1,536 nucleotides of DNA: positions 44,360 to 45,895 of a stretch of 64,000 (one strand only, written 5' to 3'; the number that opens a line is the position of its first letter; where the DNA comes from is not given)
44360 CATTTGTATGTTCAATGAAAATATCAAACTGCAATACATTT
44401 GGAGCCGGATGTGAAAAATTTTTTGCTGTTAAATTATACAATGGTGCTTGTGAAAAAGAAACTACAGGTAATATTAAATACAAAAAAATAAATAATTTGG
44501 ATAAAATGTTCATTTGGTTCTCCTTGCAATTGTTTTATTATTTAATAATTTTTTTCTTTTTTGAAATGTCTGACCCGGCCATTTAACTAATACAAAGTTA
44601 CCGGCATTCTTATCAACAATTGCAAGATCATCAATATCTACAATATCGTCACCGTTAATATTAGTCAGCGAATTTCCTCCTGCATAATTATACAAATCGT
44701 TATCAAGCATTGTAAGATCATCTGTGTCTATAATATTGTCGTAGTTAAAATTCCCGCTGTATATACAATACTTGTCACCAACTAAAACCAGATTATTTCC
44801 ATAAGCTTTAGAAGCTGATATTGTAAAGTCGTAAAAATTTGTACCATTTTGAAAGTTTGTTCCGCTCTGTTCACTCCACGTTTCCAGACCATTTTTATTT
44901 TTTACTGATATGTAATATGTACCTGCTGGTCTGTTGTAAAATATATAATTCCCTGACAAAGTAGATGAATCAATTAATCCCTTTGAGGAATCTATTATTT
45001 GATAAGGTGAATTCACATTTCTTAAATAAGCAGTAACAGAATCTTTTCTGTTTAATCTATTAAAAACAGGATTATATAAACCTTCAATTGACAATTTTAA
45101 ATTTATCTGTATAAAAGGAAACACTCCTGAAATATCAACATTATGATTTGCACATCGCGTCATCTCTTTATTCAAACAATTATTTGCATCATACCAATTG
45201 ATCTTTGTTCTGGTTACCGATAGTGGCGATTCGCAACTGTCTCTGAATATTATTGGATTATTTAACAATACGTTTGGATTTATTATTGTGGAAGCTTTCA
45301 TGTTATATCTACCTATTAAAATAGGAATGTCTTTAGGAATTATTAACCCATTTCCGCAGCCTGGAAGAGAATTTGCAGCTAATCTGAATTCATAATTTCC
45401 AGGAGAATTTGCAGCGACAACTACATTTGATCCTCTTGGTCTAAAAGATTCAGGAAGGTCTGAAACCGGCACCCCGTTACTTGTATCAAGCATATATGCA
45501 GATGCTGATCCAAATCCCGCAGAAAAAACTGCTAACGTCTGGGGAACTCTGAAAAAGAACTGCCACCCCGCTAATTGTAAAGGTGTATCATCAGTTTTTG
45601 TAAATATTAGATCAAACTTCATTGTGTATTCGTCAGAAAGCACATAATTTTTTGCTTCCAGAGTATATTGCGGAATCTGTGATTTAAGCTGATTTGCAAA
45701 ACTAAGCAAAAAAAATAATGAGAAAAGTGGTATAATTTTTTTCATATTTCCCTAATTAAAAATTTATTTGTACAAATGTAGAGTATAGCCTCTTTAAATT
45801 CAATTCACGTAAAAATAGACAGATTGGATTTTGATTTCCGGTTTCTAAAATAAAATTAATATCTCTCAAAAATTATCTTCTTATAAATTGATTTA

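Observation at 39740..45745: Alternating A-B-A-B-A array of five secreted paralogs with dockerin-like C-termini and ATGA-coupled A-B pairs: candidate undescribed extracellular assembly system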

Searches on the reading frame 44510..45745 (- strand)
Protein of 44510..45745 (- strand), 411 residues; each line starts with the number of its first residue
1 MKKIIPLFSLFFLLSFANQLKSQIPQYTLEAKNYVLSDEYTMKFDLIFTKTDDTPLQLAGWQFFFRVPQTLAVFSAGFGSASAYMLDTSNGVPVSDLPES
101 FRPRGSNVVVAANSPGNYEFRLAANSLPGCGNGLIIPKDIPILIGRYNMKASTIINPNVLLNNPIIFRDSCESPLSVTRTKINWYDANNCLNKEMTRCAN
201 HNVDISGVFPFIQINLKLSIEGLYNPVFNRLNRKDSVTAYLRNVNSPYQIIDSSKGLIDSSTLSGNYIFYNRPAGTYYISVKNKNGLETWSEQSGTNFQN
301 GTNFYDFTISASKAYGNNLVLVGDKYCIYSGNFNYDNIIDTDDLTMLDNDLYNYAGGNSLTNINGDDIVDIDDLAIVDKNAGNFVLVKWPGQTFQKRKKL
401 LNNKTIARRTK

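Call 3: search_protein_families(library=pfam, proteins=[window:44510-45745:-], max_evalue=1)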
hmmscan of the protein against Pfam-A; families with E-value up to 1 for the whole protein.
window:44510-45745:- (411 aa): 3 families
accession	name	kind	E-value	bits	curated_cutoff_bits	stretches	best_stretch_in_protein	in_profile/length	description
PF07495.19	Y_Y_Y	-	0.00016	22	26.6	1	248-294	12-57/65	Y_Y_Y domain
PF17210.9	SdrD_B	-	0.026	15.2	29.7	1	263-304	46-87/112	SdrD B-like domain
PF11008.14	DUF2846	-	0.1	13.1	34.3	1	261-310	35-81/92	Protein of unknown function (DUF2846)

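Call 4: search_protein_families(library=ncbifam, proteins=[window:44510-45745:-], max_evalue=1)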
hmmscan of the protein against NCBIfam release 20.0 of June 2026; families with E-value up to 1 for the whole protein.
window:44510-45745:- (411 aa): 0 families

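Call 7: find_homologous_proteins(query=window:44510-45745:-)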
Query window:44510-45745:- (411 aa): 136 proteins with E <= 0.001 among 4250 candidates; the best 120 are listed.
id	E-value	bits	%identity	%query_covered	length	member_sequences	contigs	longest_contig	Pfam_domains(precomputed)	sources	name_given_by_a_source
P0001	8.1e-275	929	100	100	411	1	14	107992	-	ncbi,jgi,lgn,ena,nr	ncbi:MAG TPA: hypothetical protein PK294_00370 [Ignavibacteria bacterium]|nr:hypothetical protein [I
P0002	7.1e-165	567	63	96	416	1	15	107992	-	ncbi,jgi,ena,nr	ncbi:MAG TPA: hypothetical protein PK294_00350 [Ignavibacteria bacterium]|nr:hypothetical protein [I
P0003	7.8e-160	551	61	99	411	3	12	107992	-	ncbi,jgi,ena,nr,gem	ncbi:MAG TPA: hypothetical protein PK294_00360 [Ignavibacteria bacterium]|nr:hypothetical protein [I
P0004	1.8e-150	520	58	99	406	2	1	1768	-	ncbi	-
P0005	3.8e-148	512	57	100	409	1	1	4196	-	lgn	-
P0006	4.8e-142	492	54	100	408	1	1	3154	-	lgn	-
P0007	6.5e-141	488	56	97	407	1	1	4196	-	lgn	-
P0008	9.3e-133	462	55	97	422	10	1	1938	-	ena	-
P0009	2.8e-132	460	52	100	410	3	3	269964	-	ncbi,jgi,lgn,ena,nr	ncbi:MAG: hypothetical protein IPM96_12955 [Ignavibacteria bacterium]|nr:hypothetical protein [Ignav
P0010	6.7e-132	459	53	98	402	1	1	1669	-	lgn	-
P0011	1.1e-121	425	52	95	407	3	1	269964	-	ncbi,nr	ncbi:MAG: hypothetical protein IPM96_12960 [Ignavibacteria bacterium]|nr:hypothetical protein [Ignav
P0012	3.3e-121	424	50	100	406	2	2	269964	-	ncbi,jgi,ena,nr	ncbi:MAG: hypothetical protein IPM96_12965 [Ignavibacteria bacterium]|nr:hypothetical protein [Ignav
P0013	7.8e-114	399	50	97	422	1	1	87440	-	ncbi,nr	ncbi:MAG: hypothetical protein M3R36_05720 [Bacteroidota bacterium]|nr:hypothetical protein [Bactero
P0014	3.4e-110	387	49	98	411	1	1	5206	-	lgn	-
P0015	8.9e-110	386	49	94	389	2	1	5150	-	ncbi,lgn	-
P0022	4.0e-79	285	64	51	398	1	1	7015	PF18962.8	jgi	-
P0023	2.3e-78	282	61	51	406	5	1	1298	PF18962.8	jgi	-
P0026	2.4e-76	276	61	51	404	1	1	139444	PF18962.8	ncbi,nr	ncbi:MAG: T9SS type A sorting domain-containing protein [Ignavibacteria bacterium]|nr:T9SS type A so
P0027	1.7e-75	273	61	51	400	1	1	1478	PF18962.8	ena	-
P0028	2.6e-74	269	61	51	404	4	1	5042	PF18962.8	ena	-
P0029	1.3e-71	260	59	52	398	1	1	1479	PF18962.8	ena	-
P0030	2.9e-71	259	61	51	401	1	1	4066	PF18962.8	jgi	-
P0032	8.2e-70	254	58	51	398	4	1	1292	PF18962.8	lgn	-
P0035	8.4e-68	248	57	49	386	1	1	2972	PF18962.8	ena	-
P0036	3.3e-67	246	55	50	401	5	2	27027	PF18962.8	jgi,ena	-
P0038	1.8e-62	230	55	51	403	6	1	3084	PF18962.8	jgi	-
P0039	1.9e-62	230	51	51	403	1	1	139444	PF18962.8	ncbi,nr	ncbi:MAG: T9SS type A sorting domain-containing protein [Ignavibacteria bacterium]|nr:T9SS type A so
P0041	4.2e-62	229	56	51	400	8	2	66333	PF18962.8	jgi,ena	-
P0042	7.2e-62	228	54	51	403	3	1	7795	PF18962.8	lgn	-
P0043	1.3e-61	227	57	51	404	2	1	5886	PF18962.8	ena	-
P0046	6.9e-58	215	55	51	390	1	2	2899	PF18962.8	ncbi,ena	-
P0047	3.1e-57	213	53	51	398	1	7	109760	PF18962.8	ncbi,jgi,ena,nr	ncbi:MAG TPA: T9SS type A sorting domain-containing protein [Ignavibacteria bacterium]|nr:T9SS type 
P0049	2.2e-54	203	50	50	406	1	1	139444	PF18962.8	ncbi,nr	ncbi:MAG: T9SS type A sorting domain-containing protein [Ignavibacteria bacterium]|nr:T9SS type A so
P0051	8.8e-52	195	52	51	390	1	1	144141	PF18962.8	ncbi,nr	ncbi:MAG: T9SS type A sorting domain-containing protein [Bacteroidetes bacterium]|nr:T9SS type A sor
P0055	2.1e-49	187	54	43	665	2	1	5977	PF13205.13,PF00404.25,PF14269.13,PF05935.18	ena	-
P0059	7.8e-48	182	50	51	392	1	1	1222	PF18962.8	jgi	jgi:hypothetical protein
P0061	1.5e-47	181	49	47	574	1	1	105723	PF13517.13,PF18962.8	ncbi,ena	-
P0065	5.6e-46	176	52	42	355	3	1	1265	PF00404.25,PF14269.13,PF05935.18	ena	-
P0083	1.2e-41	161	35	90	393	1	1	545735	-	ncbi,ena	-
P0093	5.2e-40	156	45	50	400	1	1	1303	PF18962.8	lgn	-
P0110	3.9e-34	137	45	41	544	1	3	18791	PF00404.25,PF08309.18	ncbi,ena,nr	ncbi:MAG TPA: choice-of-anchor B family protein [Ignavibacteria bacterium]|nr:choice-of-anchor B fam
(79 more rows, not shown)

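Call 8: search_solved_structures(query=window:44510-45745:-, max_evalue=10, show_alignments=2)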
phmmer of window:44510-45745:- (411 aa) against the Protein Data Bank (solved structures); distinct sequences matched with E-value up to 10: 10.
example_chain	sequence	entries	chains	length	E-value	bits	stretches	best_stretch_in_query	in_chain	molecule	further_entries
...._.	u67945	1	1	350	0.0094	18.5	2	314-349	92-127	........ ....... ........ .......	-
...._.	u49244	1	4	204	0.16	14.5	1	267-339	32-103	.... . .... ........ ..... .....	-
2ak4_D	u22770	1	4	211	0.16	14.5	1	267-339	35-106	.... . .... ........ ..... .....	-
4jrx_D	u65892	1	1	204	0.16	14.5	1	267-339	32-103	CA5 TCR alpha chain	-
4ni6_A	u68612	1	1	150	0.16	14.4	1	314-349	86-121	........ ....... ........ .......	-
1js4_A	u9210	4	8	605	0.2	14.1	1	72-117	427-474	ENDO/EXOCELLULASE E4 | T. FUSCA ENDO/EXO-CELLULASE E4 CATALYTIC DOMAIN AND CELLULOSE-BINDING DOMAIN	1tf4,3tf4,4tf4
9blp_A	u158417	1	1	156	0.6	12.6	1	312-348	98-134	Surface anchored protein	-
9blo_A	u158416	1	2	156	0.62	12.5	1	312-348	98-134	Surface anchored protein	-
3nuq_A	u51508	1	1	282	1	11.8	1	162-224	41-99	putative nucleotide phosphatase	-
3onn_A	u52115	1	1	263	1.3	11.4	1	169-224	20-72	Protein SSM1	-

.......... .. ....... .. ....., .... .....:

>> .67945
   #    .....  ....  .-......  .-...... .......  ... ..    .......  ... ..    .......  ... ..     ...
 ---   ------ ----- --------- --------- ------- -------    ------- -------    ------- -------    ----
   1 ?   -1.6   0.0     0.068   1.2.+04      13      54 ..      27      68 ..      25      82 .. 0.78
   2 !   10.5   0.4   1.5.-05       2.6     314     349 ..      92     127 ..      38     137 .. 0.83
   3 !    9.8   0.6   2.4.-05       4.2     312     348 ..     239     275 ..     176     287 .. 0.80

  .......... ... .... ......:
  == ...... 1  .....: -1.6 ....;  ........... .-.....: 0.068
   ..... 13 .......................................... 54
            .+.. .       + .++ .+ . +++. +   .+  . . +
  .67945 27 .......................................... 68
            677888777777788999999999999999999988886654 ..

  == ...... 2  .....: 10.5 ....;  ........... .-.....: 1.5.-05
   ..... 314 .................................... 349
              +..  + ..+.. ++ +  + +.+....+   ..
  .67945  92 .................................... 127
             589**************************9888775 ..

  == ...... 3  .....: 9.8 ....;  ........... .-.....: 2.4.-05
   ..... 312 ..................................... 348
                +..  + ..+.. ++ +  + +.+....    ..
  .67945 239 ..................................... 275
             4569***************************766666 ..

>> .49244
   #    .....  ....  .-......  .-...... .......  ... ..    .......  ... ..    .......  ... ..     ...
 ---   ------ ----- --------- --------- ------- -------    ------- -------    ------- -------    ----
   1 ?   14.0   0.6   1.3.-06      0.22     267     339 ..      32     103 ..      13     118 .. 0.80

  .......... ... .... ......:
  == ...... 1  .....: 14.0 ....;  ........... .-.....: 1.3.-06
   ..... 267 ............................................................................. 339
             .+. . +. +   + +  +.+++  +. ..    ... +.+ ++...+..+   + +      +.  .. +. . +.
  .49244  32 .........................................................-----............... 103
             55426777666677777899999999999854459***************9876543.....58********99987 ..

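Call 13: find_encoding_contigs(protein=P0009, flank=10000, max_places=3)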
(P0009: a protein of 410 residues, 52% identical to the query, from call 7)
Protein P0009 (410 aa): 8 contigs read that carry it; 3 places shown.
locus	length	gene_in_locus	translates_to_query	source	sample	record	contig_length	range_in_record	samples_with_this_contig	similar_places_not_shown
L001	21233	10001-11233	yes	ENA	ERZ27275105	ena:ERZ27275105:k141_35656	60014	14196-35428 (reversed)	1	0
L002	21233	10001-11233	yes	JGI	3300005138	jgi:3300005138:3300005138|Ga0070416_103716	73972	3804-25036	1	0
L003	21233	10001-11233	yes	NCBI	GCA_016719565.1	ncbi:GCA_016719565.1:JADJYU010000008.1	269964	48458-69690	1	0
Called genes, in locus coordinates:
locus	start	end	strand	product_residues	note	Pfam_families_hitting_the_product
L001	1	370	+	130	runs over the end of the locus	PF00380:Ribosomal_S9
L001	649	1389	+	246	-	PF00318:Ribosomal_S2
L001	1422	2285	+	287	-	PF25025:EF-Ts_N (faint), PF00889:EF_TS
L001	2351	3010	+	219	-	PF00696:AA_kinase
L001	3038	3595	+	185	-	PF01765:RRF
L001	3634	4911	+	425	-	PF04413:Glycos_transf_N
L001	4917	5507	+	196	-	PF13580:SIS_2, PF01380:SIS (weak)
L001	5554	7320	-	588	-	PF00082:Peptidase_S8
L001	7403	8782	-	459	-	PF00364:Biotin_lipoyl, PF02817:E3_binding (weak), PF00198:2-oxoacid_dh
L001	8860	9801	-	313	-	PF13793:Pribosyltran_N, PF00156:Pribosyltran, PF14572:Pribosyl_synth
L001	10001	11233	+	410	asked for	-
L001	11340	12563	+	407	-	-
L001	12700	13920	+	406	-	-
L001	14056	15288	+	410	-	-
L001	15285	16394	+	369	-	-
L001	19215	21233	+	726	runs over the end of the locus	PF25852:DUF6242_C (faint), PF14870:PSII_BNR, PF15902:Sortilin-Vps10 (faint), PF14870:PSII_BNR, PF18962:Por_Secre_tail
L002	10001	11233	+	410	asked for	-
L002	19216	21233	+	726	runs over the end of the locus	PF25852:DUF6242_C (faint), PF14870:PSII_BNR, PF15902:Sortilin-Vps10 (faint), PF14870:PSII_BNR, PF18962:Por_Secre_tail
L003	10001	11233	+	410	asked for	-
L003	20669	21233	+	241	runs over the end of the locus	PF14870:PSII_BNR, PF18962:Por_Secre_tail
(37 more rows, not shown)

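Call 14: find_encoding_contigs(protein=P0013, flank=10000, max_places=2)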
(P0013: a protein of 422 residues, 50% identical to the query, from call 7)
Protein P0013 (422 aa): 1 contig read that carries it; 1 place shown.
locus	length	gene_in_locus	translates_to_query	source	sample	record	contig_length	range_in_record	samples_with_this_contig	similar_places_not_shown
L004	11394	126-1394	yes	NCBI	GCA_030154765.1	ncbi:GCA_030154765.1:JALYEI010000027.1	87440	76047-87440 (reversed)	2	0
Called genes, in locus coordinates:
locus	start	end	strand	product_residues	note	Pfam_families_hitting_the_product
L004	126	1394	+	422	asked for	-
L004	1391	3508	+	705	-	-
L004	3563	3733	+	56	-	-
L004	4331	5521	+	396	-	-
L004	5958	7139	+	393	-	-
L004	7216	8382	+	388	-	-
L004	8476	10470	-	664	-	PF05935:Arylsulfotrans, PF14269:Arylsulfotran_2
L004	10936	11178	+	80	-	PF01797:Y1_Tnp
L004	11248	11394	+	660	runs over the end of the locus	PF04371:PAD_porph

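Call 15: find_encoding_contigs(protein=P0083, flank=10000, max_places=2)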
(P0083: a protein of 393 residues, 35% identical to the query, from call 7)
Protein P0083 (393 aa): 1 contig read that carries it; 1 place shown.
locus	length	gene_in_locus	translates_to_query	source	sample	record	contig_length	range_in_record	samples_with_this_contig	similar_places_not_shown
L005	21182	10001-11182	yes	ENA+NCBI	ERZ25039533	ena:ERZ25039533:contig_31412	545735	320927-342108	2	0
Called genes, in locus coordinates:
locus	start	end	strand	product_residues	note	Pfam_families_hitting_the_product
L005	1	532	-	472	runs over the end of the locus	-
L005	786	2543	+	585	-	PF18962:Por_Secre_tail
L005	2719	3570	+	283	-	PF13385:Laminin_G_3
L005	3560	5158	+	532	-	PF13385:Laminin_G_3, PF01483:P_proprotein (weak)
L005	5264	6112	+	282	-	PF00456:Transketolase_N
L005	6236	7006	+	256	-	PF02779:Transket_pyr, PF22613:Transketolase_C_1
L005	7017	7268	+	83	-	PF22613:Transketolase_C_1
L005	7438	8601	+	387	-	-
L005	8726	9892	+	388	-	-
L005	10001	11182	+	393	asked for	-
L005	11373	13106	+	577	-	PF00342:PGI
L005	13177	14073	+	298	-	PF01488:Shikimate_DH (weak), PF02826:2-Hacid_dh_C (faint), PF03446:NAD_binding_2, PF03807:F420_oxidored, PF00393:6PGD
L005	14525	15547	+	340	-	PF01548:DEDD_Tnp_IS110, PF02371:Transposase_20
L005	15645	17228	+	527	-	PF00479:G6PD_N, PF02781:G6PD_C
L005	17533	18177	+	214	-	PF01182:Glucosamine_iso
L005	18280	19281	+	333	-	PF00480:ROK (faint), PF02685:Glucokinase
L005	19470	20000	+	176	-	-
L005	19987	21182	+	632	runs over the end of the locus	PF00246:Peptidase_M14, PF18962:Por_Secre_tail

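Call 23: predict_structure(alignment_id=A2)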
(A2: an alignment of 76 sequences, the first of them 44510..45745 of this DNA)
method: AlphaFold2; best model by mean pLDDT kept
length: 411 residues; sequences in the alignment: 76
mean_pLDDT: 91.5   pTM: 0.67
mean pLDDT of the five models: 91.5, 91.2, 90.7, 90.6, 89.5
residues with pLDDT >= 90: 315; 70-90: 78; 50-70: 15; < 50: 3
segments of 3 or more residues with pLDDT < 50: 409-411
pLDDT, mean of each block of 10 residues (from residue 1): 75 70 84 95 97 93 96 94 94 94 92 93 86 94 97 95 91 85 92 92 89 97 97 97 95 97 97 93 96 95 97 94 98 94 96 93 96 97 92 81 59 42
secondary structure, 60 per line:
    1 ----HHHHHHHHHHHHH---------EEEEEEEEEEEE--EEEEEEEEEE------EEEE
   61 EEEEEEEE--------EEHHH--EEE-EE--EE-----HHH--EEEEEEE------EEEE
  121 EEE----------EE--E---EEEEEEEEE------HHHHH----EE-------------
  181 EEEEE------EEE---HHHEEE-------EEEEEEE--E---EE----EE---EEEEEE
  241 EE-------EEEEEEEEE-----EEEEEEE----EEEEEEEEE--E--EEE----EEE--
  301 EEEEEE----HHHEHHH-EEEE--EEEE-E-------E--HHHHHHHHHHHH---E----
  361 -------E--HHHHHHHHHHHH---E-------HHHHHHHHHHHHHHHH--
elements in order: H5-17 E27-38 E41-50 E57-68 E84-86 E104-110 E117-123 E142-150 H157-161 E181-185 E192-194 E201-203 E211-217 E235-242 E250-258 E264-270 E275-283 E289-291 E296-298 E301-306 E319-322 E325-328 H341-352 H371-382 H394-409

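Call 25: fold_search(model_id=the predicted structure, library=pdb)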
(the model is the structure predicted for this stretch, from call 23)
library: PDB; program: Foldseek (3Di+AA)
matches with E <= 10: 1418; with E <= 0.001: 18
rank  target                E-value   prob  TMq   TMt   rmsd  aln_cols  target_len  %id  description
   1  4fl4_C                1.4e-08  1.00  0.29  0.37  16.8       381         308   10  Scaffoldin conformation and dynamics revealed by a ternary complex from the Clostridium thermocellum cellulosome (released 2012-06-27)
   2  3kcp_A                2.9e-08  1.00  0.29  0.38  15.9       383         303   10  Crystal structure of interacting Clostridium thermocellum multimodular components (released 2010-02-09)
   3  4fl4_L                1.2e-07  1.00  0.29  0.38  17.0       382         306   10  Scaffoldin conformation and dynamics revealed by a ternary complex from the Clostridium thermocellum cellulosome (released 2012-06-27)
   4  4fl4_I                3.1e-07  1.00  0.30  0.38  16.7       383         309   11  Scaffoldin conformation and dynamics revealed by a ternary complex from the Clostridium thermocellum cellulosome (released 2012-06-27)
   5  9zqa_J                8.7e-05  0.41  0.10  0.15  21.8       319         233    5  Nucleosome with an SSB at SHL -2.8 in complex with the WGR domain of human PARP2, Class 2 (released 2026-03-25)
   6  5xcc_A                1.4e-04  0.90  0.19  0.17  16.2       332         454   10  X-ray structure of Clostridium perfringens pili protein CppA (released 2018-02-28)
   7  4u3s_B                1.6e-04  1.00  0.25  0.58   6.3       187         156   12  Crystal structure of Coh3ScaB-XDoc_M1ScaA complex: A N-terminal interface mutant of type II Cohesin-X-Dockerin complex (released 2015-07-29)
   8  3l8q_A                1.6e-04  0.96  0.22  0.26  17.4       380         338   13  Structure analysis of the type II cohesin dyad from the adaptor ScaA scaffoldin of Acetivibrio cellulolyticus (released 2010-05-05)
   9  3l8q_D                2.8e-04  0.89  0.21  0.24  17.3       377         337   12  Structure analysis of the type II cohesin dyad from the adaptor ScaA scaffoldin of Acetivibrio cellulolyticus (released 2010-05-05)
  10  8bz5_B                3.8e-04  0.60  0.14  0.11  19.2       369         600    6  Crystal structure of the L. monocytogenes RmlT in complex with HEPES (released 2023-12-27)
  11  9zq9_I                3.8e-04  0.30  0.10  0.16  21.6       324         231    5  Nucleosome with an SSB at SHL -2.8 in complex with the WGR domain of human PARP2, Class 1 (released 2026-03-25)
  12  8bz7_B                4.5e-04  0.66  0.14  0.11  19.5       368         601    6  Crystal structure of the L. monocytogenes RmlT in complex with TDP-rhamnose (released 2023-12-27)
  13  3htl                  5.1e-04  0.69  0.18  0.18  17.0       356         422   10  Structure of the Corynebacterium diphtheriae major pilin SpaA points to a modular pilus assembly with stabilizing isopep (released 2009-09-15)
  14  8bz7_E                6.0e-04  0.63  0.15  0.11  19.6       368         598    6  Crystal structure of the L. monocytogenes RmlT in complex with TDP-rhamnose (released 2023-12-27)
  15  5xyr                  7.5e-04  0.47  0.14  0.06  20.2       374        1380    9  Crystal structure of a serine protease from Streptococcus species (released 2018-08-08)
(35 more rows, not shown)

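Call 31: search_protein_families(library=pfam, proteins=[L005:3560-5155:+, P0026, P0110, P0055], max_evalue=0.1)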
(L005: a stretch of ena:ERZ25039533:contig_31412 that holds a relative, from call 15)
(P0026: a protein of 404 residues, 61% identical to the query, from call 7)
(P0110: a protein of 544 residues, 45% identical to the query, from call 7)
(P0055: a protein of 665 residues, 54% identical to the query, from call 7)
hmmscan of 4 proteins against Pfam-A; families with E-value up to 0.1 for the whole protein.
L005:3560-5155:+ (532 aa): 2 families
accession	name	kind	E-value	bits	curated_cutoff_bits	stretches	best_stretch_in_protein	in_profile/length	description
PF13385.13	Laminin_G_3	-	3.9e-23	82.7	27.6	1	1-131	19-151/151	Concanavalin A-like lectin/glucanases superfamily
PF01483.27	P_proprotein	-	2.3e-08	34.5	21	1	235-343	3-86/86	Proprotein convertase P-domain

P0026 (404 aa): 5 families
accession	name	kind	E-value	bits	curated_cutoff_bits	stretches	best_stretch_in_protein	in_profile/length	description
PF18962.6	Por_Secre_tail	-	2.9e-08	34.3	27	1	321-388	2-66/75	Secretion system C-terminal sorting domain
PF13585.12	CHU_C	-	0.0051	17.3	27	1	340-392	28-78/86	CHU_C Type IX secretion signal domain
PF22058.2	X25_BaPul_like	-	0.025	15.1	27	0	246-289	8-50/87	Pullulanase X25 domain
PF13860.13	FlgD_ig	-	0.027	14.9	27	0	340-388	24-77/79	FlgD Ig-like domain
PF22352.2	K319L-like_PKD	-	0.056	13.9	27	0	231-298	7-75/84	K319L-like, PKD domain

P0110 (544 aa): 4 families
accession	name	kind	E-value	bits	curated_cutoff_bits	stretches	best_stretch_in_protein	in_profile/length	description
PF00404.24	Dockerin_1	-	3.3e-07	30.8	22.9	1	485-533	2-54/57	Dockerin type I domain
PF08309.17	LVIVD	-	2.6e-06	27.1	20.2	1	289-325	6-42/42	LVIVD repeat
PF10282.15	Lactonase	-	0.0011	18.7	21.7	0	239-305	43-108/344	Lactonase, 7-bladed beta-propeller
PF07495.19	Y_Y_Y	-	0.021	15.2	26.6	1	398-441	12-54/65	Y_Y_Y domain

P0055 (665 aa): 4 families
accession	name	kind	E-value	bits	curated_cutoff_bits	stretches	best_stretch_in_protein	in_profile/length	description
PF14269.12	Arylsulfotran_2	-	6.5e-27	95.1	27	1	241-468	58-298/301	Arylsulfotransferase (ASST)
PF05935.17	Arylsulfotrans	-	2.7e-25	89.6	24.2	1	175-462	22-354/374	Arylsulfotransferase (ASST)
PF13205.12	Big_5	-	1.4e-06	29.4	23.6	1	20-116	6-105/105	Bacterial Ig-like domain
PF00404.24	Dockerin_1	-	1.2e-05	25.9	22.9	1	606-654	2-54/57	Dockerin type I domain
